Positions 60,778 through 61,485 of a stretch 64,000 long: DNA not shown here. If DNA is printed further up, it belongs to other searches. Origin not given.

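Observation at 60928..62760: GltD-like NAD(P)H:FAD/FeS oxidoreductase fused to an N-terminal zinc-ribbon and two transmembrane helices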

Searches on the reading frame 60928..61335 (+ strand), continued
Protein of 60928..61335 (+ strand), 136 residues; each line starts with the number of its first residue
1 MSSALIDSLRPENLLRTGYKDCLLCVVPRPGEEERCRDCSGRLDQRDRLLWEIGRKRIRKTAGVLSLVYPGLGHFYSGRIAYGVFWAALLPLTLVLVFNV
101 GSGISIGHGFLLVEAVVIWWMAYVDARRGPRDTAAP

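Call 32: find_encoding_contigs(protein=P0254, flank=7000, max_places=1)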
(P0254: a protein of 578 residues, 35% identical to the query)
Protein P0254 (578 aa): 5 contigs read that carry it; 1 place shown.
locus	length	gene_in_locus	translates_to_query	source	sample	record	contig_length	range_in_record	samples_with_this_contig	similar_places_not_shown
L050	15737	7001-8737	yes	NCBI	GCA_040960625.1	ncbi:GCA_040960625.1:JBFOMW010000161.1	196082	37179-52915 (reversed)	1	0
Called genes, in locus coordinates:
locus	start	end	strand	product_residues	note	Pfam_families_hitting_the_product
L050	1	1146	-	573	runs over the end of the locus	PF14849:YidC_periplas, PF02096:60KD_IMP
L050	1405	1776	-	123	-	PF00825:Ribonuclease_P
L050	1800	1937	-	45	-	PF00468:Ribosomal_L34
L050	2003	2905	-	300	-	PF02445:NadA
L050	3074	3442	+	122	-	PF05258:DciA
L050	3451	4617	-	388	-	PF01476:LysM (weak)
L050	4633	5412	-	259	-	PF07719:TPR_2 (faint), PF13428:TPR_14 (faint), PF13525:YfiO, PF13432:TPR_16 (weak), PF12895:ANAPC3 (weak), PF14559:TPR_19 (faint), PF13174:TPR_6 (weak)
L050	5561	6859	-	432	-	PF06245:DUF1015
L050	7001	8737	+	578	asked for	PF14691:Fer4_20, PF01262:AlaDh_PNT_C (faint), PF07992:Pyr_redox_2, PF13450:NAD_binding_8 (weak), PF00070:Pyr_redox (weak), PF13738:Pyr_redox_3 (weak)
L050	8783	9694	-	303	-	PF01063:Aminotran_4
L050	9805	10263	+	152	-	PF01584:CheW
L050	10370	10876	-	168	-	PF03975:CheD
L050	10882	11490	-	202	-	PF13690:CheX (faint), PF04509:CheC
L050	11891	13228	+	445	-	PF11638:DnaA_N, PF00308:Bac_DnaA, PF01695:IstB_IS21 (weak), PF08299:Bac_DnaA_C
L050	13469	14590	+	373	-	PF00712:DNA_pol3_beta, PF02767:DNA_pol3_beta_2, PF02768:DNA_pol3_beta_3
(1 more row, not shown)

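Call 33: find_encoding_contigs(protein=P0229, flank=7000, max_places=1)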
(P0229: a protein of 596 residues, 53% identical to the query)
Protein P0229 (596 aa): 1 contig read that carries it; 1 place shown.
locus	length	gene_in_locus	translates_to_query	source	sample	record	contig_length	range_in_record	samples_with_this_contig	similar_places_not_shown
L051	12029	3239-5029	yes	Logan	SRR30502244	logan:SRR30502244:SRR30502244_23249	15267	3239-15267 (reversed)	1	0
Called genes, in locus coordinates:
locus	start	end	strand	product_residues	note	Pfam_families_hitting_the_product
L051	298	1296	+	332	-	PF02618:YceG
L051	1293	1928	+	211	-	-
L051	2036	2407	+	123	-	PF01242:PTPS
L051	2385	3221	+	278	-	PF02649:GCHY-1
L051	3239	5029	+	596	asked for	PF14691:Fer4_20, PF00070:Pyr_redox (faint), PF01266:DAO (faint), PF07992:Pyr_redox_2, PF13450:NAD_binding_8 (weak), PF13738:Pyr_redox_3 (weak)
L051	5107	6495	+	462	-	PF05140:ResB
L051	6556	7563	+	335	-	PF01578:Cytochrom_C_asm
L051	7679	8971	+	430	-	PF14522:Cytochrome_C7 (faint), PF14537:Cytochrom_c3_2 (faint), PF09699:Paired_CXXCH_1, PF22113:Mtrc-MtrF_II-IV_dom (weak), PF09699:Paired_CXXCH_1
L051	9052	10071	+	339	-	PF00578:AhpC-TSA, PF13428:TPR_14 (faint), PF07719:TPR_2 (faint), PF23914:TPR_CcmH_CycH (faint), PF13424:TPR_12 (faint), PF13432:TPR_16 (weak), PF13414:TPR_11 (weak), PF14559:TPR_19 (weak)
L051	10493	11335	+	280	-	PF12801:Fer4_5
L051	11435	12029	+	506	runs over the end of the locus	PF00672:HAMP, PF00512:HisKA, PF02518:HATPase_c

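Call 44: find_encoding_contigs(protein=P0188, flank=7000, max_places=2)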
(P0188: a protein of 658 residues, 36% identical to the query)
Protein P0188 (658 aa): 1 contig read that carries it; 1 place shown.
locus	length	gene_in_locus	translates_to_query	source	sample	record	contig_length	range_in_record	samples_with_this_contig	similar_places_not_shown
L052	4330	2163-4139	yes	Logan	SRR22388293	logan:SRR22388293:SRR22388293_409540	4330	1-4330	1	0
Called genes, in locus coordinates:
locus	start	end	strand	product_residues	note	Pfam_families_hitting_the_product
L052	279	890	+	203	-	-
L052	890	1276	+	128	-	PF01242:PTPS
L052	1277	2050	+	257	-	PF02649:GCHY-1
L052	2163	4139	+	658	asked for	PF14691:Fer4_20, PF01262:AlaDh_PNT_C (faint), PF01946:Thi4 (faint), PF00070:Pyr_redox (faint), PF01494:FAD_binding_3 (faint), PF07992:Pyr_redox_2, PF13450:NAD_binding_8 (weak), PF13738:Pyr_redox_3 (faint)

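Call 67: list_cluster_members(proteins=[P0131, P0134, P0144, P0147, P0145, P0253, P0254, P0188, P0001])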
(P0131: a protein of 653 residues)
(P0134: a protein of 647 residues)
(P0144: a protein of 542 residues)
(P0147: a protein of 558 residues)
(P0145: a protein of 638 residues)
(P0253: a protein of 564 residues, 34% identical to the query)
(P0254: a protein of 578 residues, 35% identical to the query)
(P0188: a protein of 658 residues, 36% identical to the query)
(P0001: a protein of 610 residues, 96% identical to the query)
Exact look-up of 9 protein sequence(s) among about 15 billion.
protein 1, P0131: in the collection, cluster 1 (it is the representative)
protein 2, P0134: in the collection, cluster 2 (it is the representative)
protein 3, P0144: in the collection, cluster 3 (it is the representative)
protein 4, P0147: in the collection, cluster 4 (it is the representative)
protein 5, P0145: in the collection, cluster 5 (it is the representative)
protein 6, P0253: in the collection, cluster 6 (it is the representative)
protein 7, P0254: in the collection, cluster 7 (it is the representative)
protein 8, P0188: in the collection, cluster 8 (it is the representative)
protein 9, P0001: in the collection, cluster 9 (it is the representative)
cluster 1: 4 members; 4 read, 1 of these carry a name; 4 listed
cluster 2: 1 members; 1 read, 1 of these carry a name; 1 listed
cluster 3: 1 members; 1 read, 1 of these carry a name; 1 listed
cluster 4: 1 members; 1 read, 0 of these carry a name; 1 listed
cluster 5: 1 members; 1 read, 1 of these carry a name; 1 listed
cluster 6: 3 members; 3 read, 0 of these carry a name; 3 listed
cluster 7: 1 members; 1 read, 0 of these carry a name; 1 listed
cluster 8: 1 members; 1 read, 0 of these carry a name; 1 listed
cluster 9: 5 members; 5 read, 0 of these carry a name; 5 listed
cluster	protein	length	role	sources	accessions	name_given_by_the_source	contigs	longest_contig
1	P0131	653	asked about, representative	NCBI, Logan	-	-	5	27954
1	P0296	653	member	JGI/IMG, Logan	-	NADPH-dependent glutamate synthase beta subunit-like oxidoreductase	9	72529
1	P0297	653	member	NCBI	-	-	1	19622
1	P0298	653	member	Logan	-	-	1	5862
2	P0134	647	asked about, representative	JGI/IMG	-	NADPH-dependent glutamate synthase beta subunit-like oxidoreductase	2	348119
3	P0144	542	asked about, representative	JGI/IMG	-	NADPH-dependent glutamate synthase beta subunit-like oxidoreductase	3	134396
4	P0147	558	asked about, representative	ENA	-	-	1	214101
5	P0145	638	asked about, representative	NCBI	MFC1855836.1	FAD-dependent oxidoreductase, partial [Thermodesulfobacteriota bacterium]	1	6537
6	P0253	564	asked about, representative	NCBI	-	-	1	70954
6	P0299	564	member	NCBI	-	-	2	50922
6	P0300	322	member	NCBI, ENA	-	-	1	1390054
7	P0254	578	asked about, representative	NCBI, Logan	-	-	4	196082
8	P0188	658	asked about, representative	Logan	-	-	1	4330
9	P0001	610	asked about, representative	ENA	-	-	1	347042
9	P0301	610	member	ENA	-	-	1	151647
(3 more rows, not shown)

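Call 72: search_protein_families(library=pfam, alignment_id=A2, max_evalue=1)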
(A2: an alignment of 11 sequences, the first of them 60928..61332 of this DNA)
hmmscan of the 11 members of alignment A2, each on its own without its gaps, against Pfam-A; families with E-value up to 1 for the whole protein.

A. member 1, window:60928-61332:+ (135 aa): 3 families
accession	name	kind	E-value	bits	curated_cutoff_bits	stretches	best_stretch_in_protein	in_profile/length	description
PF20382.3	DUF6677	-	0.059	14.4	24.3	1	62-102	2-38/116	Family of unknown function (DUF6677)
PF06257.17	VEG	-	0.34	11.4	25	1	52-71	23-42/73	Biofilm formation stimulator VEG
PF05154.21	TM2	-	0.66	10.7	27.9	0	60-92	6-41/51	TM2 domain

B. families by the number of members that match (of 11 scanned): 11 families
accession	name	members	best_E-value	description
PF20382.3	DUF6677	10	0.0046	Family of unknown function (DUF6677)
PF18912.6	DZR_2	5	0.055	Double zinc ribbon domain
PF23399.1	LTI65_PGEED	2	0.095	LTI65/LTI78 PGEED repeat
PF05154.21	TM2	2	0.11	TM2 domain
PF19744.4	DUF6232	2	0.17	Family of unknown function (DUF6232)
PF18307.6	Tfb2_C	1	0.049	Transcription factor Tfb2 (p52) C-terminal domain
PF08135.16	EPV_E5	1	0.14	Major transforming protein E5 family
PF18935.5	DUF5683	1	0.16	Family of unknown function (DUF5683)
PF08211.18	dCMP_cyt_deam_2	1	0.18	Cytidine and deoxycytidylate deaminase zinc-binding region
PF06257.17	VEG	1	0.34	Biofilm formation stimulator VEG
PF08219.16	TOM13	1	0.74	Outer membrane protein TOM13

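Call 84: find_encoding_contigs(protein=P0219, flank=6000, max_places=1)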
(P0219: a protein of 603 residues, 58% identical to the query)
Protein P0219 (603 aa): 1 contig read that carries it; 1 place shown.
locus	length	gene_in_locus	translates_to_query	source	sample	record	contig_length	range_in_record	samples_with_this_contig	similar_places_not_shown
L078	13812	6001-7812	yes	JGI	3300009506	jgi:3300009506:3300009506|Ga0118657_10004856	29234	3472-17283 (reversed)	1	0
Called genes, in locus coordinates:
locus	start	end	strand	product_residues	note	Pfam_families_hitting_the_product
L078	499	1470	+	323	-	PF01584:CheW, PF00072:Response_reg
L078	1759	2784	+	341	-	PF02618:YceG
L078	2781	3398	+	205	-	-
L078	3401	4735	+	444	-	PF13660:DUF4147, PF05161:MOFRL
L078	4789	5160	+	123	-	PF01242:PTPS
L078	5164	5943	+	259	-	PF02649:GCHY-1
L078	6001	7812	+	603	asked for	PF14691:Fer4_20, PF00070:Pyr_redox (faint), PF07992:Pyr_redox_2, PF13450:NAD_binding_8, PF13738:Pyr_redox_3 (faint), PF01593:Amino_oxidase (faint)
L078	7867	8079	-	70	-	-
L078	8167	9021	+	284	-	PF01578:Cytochrom_C_asm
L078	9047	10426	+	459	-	PF14522:Cytochrome_C7 (faint), PF14537:Cytochrom_c3_2 (faint), PF09699:Paired_CXXCH_1, PF22113:Mtrc-MtrF_II-IV_dom, PF09699:Paired_CXXCH_1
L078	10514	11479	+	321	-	PF00578:AhpC-TSA, PF13374:TPR_10 (faint), PF21033:RMD1-3 (faint), PF13424:TPR_12 (weak), PF13432:TPR_16 (weak), PF14559:TPR_19 (weak), PF00515:TPR_1 (weak), PF13181:TPR_8 (weak), +4 more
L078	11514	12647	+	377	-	PF00578:AhpC-TSA, PF08534:Redoxin, PF13098:Thioredoxin_2 (weak), PF13905:Thioredoxin_8, PF13371:TPR_9 (faint), PF00515:TPR_1 (faint), PF14559:TPR_19, PF13432:TPR_16 (weak), +12 more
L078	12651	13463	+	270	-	-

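Call 85: find_encoding_contigs(protein=P0227, flank=6000, max_places=1)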
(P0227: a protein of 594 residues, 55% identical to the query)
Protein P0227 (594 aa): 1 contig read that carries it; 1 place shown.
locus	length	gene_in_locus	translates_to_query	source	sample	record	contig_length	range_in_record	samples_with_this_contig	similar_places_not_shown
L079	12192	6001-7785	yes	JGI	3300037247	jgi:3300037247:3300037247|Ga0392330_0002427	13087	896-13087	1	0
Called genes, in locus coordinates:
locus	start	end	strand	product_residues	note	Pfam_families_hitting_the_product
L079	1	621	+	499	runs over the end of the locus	PF00890:FAD_binding_2, PF02910:Succ_DH_flav_C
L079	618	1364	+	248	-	PF13085:Fer2_3, PF12838:Fer4_7 (faint), PF13187:Fer4_9 (faint), PF13183:Fer4_8, PF13534:Fer4_17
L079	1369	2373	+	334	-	PF02618:YceG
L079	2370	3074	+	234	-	-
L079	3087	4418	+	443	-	PF13660:DUF4147, PF05161:MOFRL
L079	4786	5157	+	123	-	PF01242:PTPS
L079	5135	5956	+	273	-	PF02649:GCHY-1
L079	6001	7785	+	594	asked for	PF14691:Fer4_20, PF01262:AlaDh_PNT_C (faint), PF00070:Pyr_redox (faint), PF01266:DAO (weak), PF07992:Pyr_redox_2, PF13450:NAD_binding_8, PF13738:Pyr_redox_3 (faint)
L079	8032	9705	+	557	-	PF05140:ResB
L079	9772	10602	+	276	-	PF01578:Cytochrom_C_asm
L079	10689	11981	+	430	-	PF14522:Cytochrome_C7 (faint), PF14537:Cytochrom_c3_2 (faint), PF09699:Paired_CXXCH_1, PF22113:Mtrc-MtrF_II-IV_dom, PF09699:Paired_CXXCH_1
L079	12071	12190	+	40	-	?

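Call 86: find_encoding_contigs(protein=P0222, flank=6000, max_places=1)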
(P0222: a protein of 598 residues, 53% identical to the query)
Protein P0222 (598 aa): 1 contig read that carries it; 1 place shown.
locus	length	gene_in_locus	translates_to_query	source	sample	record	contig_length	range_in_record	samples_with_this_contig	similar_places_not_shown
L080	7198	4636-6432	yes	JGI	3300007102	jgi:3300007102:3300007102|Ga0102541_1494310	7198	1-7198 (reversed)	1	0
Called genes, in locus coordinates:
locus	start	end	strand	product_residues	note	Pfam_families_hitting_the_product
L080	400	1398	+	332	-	PF02618:YceG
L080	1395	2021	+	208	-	-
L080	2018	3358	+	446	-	PF13660:DUF4147, PF05161:MOFRL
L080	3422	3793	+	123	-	PF01242:PTPS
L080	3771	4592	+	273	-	PF02649:GCHY-1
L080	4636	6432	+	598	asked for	PF01946:Thi4 (faint), PF14691:Fer4_20, PF00070:Pyr_redox (faint), PF01262:AlaDh_PNT_C (faint), PF01266:DAO (weak), PF03486:HI0933_like (faint), PF07992:Pyr_redox_2, PF13450:NAD_binding_8, +1 more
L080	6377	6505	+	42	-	-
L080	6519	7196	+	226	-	?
